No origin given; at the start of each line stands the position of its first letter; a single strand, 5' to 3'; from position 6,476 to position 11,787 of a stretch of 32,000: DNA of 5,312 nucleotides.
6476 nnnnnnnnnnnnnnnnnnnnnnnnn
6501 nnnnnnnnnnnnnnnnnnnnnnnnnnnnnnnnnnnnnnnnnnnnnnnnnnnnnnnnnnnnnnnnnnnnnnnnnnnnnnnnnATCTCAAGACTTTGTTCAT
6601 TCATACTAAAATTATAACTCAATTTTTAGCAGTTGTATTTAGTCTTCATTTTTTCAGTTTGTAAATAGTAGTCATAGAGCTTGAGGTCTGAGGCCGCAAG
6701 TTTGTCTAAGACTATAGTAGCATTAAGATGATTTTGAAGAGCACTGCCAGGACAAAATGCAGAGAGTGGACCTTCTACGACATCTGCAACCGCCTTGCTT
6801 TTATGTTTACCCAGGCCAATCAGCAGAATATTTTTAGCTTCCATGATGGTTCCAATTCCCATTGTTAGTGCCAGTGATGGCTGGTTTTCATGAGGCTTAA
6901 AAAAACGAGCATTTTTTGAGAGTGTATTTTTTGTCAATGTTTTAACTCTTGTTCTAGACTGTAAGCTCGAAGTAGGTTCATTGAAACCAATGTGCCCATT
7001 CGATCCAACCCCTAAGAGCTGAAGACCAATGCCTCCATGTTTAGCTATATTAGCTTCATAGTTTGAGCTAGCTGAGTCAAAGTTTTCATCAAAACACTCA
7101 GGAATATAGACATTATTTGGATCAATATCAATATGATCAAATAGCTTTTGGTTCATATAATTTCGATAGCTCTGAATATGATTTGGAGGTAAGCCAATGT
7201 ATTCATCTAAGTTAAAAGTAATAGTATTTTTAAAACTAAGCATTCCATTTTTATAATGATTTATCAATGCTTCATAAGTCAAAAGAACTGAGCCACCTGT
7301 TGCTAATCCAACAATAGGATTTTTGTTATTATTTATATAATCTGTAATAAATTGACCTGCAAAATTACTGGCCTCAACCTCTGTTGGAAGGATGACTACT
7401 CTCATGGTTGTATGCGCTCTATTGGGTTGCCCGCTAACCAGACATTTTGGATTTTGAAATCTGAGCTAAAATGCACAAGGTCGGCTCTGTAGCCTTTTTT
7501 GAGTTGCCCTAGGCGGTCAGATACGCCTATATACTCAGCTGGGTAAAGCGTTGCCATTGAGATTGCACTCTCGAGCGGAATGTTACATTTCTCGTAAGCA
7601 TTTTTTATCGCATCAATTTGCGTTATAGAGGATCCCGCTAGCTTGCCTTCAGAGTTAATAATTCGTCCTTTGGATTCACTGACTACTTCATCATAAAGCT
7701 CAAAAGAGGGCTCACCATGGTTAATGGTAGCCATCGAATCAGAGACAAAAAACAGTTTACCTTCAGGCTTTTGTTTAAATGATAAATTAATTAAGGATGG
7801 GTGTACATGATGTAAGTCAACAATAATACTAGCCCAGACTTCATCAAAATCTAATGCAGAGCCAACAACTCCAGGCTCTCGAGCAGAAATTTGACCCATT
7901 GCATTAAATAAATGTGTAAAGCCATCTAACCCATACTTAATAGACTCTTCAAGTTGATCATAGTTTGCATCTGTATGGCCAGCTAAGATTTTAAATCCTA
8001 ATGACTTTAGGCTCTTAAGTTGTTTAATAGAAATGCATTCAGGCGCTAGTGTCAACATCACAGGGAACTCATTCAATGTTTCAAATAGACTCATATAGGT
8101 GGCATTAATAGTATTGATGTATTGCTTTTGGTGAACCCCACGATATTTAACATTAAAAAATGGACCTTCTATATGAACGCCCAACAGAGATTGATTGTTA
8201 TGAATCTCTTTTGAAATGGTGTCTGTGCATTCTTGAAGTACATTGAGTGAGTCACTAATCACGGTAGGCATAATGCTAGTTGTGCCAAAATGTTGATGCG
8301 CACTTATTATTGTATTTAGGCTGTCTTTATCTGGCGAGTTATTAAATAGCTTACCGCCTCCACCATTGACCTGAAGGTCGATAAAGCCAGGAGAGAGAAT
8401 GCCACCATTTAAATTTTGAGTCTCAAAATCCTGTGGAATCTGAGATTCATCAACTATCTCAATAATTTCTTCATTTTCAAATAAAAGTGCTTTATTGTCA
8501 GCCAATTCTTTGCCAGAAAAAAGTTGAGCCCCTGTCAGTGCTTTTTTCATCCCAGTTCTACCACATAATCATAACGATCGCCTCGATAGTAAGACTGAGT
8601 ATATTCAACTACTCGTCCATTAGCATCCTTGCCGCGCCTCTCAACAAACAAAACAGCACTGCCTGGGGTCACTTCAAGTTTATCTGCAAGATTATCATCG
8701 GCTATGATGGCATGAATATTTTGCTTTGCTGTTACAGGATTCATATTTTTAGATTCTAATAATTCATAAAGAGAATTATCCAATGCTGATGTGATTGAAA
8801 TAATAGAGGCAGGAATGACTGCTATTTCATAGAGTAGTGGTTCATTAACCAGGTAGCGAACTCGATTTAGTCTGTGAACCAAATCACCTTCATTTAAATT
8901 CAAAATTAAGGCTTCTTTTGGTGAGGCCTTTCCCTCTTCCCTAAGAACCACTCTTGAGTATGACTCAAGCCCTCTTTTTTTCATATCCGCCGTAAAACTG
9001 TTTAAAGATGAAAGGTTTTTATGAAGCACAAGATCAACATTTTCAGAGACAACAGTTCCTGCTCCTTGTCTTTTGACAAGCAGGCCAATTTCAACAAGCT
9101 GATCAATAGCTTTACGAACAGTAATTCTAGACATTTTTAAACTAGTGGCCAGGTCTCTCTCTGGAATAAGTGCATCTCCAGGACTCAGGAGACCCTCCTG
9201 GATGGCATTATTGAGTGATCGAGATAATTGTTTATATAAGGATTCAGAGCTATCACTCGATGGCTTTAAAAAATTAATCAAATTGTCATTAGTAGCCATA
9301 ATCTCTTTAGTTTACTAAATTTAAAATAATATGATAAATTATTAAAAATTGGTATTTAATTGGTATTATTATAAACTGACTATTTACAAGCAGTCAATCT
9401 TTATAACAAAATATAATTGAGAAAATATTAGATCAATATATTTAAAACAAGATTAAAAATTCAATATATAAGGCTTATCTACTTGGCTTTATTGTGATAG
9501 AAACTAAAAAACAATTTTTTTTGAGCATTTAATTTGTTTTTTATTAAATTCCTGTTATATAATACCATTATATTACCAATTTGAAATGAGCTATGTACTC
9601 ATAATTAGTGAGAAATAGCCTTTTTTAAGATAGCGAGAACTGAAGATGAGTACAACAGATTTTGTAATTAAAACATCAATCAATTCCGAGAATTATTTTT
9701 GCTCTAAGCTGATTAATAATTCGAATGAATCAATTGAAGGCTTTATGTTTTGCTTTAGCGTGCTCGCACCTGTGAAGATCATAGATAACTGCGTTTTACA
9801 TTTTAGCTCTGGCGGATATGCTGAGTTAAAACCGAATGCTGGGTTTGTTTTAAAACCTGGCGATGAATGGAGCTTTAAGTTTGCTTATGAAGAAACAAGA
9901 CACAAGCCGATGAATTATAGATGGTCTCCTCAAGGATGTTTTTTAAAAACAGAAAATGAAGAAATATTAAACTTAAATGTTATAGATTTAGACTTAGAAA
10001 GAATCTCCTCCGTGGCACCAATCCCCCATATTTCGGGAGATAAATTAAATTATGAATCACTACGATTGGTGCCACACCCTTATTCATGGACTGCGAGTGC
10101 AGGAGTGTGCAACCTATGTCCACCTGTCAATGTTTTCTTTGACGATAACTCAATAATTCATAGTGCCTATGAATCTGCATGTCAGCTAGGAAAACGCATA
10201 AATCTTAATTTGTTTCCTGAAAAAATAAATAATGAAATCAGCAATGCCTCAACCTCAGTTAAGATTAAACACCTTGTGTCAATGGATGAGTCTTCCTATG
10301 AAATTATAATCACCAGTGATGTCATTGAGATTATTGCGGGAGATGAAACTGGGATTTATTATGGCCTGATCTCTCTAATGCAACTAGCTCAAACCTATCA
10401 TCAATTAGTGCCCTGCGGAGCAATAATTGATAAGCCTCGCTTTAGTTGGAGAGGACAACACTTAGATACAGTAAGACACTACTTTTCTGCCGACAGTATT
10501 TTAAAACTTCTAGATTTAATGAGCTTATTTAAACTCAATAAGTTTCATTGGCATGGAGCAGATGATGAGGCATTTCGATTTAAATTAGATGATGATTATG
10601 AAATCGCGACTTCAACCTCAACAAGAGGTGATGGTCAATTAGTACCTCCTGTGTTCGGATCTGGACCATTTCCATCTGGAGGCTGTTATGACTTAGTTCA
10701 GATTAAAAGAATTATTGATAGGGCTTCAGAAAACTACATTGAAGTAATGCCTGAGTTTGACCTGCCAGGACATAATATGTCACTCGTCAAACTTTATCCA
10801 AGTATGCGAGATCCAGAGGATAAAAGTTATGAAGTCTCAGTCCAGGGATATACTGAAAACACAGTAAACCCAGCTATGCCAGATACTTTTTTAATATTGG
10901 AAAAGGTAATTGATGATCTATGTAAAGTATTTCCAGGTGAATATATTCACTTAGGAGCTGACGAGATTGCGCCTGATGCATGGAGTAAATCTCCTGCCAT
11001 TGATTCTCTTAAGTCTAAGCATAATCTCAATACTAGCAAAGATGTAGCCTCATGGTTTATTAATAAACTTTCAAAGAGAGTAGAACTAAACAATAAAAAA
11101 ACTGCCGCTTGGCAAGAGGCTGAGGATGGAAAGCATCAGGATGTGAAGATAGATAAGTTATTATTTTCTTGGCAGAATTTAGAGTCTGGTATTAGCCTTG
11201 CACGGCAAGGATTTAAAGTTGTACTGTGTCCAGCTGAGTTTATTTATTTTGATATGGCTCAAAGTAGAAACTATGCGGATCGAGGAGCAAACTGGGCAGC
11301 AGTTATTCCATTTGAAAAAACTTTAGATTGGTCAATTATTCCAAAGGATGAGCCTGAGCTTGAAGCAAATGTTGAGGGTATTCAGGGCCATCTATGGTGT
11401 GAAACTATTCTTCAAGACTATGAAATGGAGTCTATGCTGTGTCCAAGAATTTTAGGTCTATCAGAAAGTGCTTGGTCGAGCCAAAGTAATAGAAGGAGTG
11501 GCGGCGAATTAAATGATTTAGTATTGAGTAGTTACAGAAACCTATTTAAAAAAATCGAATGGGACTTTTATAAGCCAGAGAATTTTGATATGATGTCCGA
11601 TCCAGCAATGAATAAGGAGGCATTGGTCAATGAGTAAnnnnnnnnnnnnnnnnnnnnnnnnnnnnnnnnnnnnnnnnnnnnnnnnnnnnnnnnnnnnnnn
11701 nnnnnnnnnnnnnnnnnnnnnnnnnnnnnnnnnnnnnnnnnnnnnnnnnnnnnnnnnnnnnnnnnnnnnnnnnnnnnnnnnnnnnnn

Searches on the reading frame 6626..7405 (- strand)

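Call 18: search_protein_families(library=pfam, proteins=[window:6626-7405:-], max_evalue=0.001)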
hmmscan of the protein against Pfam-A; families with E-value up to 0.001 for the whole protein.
window:6626-7405:- (259 aa): 1 family
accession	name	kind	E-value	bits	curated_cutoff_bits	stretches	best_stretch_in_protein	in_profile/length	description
PF01182.26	Glucosamine_iso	-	2.7e-15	57.3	27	1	20-225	18-218/225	Glucosamine-6-phosphate isomerases/6-phosphogluconolactonase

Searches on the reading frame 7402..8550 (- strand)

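Call 18: search_protein_families(library=pfam, proteins=[window:7402-8550:-], max_evalue=0.001)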
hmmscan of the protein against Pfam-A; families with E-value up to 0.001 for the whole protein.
window:7402-8550:- (382 aa): 3 families
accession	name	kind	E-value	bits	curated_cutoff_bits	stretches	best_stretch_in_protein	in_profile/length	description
PF01979.26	Amidohydro_1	-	9.3e-22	78.2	25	1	51-375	1-343/345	Amidohydrolase family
PF07969.17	Amidohydro_3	-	1.1e-08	35.5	29.7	1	324-364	407-447/472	Amidohydrolase family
PF22643.2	NagA_N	-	4.9e-07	30.2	27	1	4-52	3-51/51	NagA composite domain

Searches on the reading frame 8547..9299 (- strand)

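Call 18: search_protein_families(library=pfam, proteins=[window:8547-9299:-], max_evalue=0.001)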
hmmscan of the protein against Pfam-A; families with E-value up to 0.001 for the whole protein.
window:8547-9299:- (250 aa): 2 families
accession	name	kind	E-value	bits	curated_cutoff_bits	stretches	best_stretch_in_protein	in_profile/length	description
PF07702.18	UTRA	-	4.3e-36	124.2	23.8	1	109-244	2-141/141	UTRA domain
PF00392.27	GntR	-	4.7e-15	55.4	27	1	21-84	1-64/64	Bacterial regulatory proteins, gntR family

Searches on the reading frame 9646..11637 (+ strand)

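Call 19: search_protein_families(library=pfam, proteins=[window:9646-11637:+], max_evalue=0.001)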
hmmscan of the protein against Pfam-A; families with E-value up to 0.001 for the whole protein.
window:9646-11637:+ (663 aa): 2 families
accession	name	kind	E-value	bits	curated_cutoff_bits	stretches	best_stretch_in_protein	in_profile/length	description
PF00728.28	Glyco_hydro_20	-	2.4e-82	277.5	22.3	1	266-612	1-347/348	Glycosyl hydrolase family 20, catalytic domain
PF02838.20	Glyco_hydro_20b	-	5.5e-10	40.5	26.1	1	140-262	3-123/124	Glycosyl hydrolase family 20, domain 2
